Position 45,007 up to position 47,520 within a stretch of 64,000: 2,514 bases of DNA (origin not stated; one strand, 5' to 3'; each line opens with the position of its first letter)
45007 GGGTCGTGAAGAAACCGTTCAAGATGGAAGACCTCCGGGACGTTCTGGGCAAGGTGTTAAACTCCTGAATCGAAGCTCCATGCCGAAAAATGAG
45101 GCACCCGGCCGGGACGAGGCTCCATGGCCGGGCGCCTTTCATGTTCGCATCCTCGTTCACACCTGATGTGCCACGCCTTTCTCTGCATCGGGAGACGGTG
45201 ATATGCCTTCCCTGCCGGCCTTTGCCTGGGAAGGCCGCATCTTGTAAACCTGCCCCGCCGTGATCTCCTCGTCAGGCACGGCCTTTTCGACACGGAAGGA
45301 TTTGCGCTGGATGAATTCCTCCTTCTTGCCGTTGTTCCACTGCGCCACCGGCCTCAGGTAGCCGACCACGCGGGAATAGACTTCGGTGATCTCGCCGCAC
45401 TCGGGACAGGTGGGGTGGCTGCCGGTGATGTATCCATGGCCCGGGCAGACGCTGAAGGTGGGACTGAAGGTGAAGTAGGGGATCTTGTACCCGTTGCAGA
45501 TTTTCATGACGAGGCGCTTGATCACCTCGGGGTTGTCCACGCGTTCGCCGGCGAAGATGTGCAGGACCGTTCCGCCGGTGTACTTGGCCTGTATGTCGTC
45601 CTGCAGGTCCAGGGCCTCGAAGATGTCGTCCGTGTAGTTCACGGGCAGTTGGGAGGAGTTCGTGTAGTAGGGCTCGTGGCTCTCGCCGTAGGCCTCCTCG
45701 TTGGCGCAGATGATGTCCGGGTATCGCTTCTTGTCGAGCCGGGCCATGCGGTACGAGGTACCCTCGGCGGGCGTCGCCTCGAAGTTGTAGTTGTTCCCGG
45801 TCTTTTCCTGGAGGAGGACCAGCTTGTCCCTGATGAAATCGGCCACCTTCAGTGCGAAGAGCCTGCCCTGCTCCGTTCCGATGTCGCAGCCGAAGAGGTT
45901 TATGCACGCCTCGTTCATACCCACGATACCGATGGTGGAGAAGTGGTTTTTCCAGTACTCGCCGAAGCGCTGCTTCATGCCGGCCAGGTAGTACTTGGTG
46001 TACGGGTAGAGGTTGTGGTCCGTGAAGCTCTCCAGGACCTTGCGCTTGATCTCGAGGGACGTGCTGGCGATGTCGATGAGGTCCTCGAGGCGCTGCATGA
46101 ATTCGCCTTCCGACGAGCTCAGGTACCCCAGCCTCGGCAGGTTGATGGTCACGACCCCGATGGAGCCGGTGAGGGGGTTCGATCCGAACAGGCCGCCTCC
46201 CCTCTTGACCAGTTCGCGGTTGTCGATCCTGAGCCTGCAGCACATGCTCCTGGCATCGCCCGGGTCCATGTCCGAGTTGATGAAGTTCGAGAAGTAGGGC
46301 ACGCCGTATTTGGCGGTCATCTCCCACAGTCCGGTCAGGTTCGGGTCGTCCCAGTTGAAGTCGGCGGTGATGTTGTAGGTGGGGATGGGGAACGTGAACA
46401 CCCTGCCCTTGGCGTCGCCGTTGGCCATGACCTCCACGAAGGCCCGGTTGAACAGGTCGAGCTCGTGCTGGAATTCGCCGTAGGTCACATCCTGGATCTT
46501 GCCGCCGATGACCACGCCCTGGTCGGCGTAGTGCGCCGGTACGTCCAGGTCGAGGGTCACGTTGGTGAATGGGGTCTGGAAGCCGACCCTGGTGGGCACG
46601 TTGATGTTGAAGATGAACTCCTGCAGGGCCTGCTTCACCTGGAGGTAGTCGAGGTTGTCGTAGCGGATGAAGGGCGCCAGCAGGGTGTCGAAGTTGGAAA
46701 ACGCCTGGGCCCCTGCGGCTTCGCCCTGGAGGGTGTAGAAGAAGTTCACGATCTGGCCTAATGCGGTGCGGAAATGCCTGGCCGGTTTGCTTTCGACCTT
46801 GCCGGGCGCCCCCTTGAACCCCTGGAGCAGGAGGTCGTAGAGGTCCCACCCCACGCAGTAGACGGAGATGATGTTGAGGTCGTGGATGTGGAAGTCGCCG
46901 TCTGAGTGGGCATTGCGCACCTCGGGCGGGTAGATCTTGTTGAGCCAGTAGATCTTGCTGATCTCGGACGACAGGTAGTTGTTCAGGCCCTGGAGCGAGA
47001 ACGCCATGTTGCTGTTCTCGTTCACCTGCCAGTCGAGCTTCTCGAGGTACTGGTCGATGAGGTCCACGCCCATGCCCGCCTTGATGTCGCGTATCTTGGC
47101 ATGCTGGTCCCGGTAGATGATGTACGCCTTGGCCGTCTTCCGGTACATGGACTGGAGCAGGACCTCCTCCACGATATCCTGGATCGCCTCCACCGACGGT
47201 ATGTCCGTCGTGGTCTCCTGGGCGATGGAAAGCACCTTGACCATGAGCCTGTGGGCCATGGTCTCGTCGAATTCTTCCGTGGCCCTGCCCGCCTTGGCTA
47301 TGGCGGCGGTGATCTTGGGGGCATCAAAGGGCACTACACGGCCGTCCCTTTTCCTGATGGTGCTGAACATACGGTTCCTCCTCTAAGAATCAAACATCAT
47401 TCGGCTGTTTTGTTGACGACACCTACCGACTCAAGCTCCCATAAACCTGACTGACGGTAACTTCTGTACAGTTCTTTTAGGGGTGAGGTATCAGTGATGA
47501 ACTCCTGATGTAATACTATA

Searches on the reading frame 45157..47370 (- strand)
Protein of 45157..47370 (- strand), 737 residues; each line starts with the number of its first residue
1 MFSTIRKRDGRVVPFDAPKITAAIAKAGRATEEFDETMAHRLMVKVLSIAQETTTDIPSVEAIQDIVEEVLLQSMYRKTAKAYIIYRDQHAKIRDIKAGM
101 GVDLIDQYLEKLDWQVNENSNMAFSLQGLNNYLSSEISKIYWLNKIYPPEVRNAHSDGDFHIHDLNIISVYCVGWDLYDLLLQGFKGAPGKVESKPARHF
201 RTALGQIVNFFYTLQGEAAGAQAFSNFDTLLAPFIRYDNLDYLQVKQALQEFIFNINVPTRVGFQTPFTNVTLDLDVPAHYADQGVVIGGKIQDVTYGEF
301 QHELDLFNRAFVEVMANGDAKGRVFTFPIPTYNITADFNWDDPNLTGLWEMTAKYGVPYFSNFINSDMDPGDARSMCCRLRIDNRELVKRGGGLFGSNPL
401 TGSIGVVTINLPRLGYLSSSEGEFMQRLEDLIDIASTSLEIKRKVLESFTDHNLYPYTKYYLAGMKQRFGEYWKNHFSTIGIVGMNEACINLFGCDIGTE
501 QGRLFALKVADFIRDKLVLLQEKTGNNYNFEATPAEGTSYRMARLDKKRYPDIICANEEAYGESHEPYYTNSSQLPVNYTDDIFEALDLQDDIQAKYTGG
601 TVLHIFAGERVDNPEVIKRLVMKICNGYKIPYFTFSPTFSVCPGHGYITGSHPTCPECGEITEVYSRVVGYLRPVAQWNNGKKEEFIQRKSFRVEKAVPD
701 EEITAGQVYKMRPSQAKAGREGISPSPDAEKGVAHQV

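Call 20: find_encoding_contigs(protein=window:45157-47370:-, flank=10000, max_places=1)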
Protein window:45157-47370:- (737 aa): 12 contigs read that carry it; 1 place shown.
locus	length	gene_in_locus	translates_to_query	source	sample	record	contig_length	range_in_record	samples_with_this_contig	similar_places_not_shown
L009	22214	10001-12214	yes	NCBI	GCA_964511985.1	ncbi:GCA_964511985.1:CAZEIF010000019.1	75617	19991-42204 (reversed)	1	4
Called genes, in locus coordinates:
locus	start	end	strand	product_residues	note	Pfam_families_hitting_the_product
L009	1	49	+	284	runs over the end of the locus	PF01522:Polysacc_deac_1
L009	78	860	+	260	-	PF13641:Glyco_tranf_2_3 (weak), PF00535:Glycos_transf_2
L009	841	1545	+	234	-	PF09335:VTT_dom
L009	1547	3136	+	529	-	PF13231:PMT_2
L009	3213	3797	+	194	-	PF09335:VTT_dom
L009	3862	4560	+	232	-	PF06210:DUF1003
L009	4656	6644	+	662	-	PF01144:CoA_trans, PF16957:Mal_decarbox_Al (faint)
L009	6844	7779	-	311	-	PF01522:Polysacc_deac_1, PF10096:DUF2334, PF11959:DUF3473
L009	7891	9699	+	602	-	PF00501:AMP-binding, PF23562:AMP-binding_C_3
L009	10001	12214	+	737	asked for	PF03477:ATP-cone, PF13597:NRDD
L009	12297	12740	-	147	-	PF00072:Response_reg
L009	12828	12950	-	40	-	-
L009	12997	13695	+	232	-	PF13353:Fer4_12 (weak), PF04055:Radical_SAM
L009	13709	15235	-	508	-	PF13426:PAS_9, PF08447:PAS_3, PF00512:HisKA (weak), PF02518:HATPase_c, PF00072:Response_reg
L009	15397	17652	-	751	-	PF00989:PAS, PF08448:PAS_4 (weak), PF00989:PAS, PF08447:PAS_3, PF08448:PAS_4, PF00512:HisKA, PF02518:HATPase_c, PF00072:Response_reg, +4 more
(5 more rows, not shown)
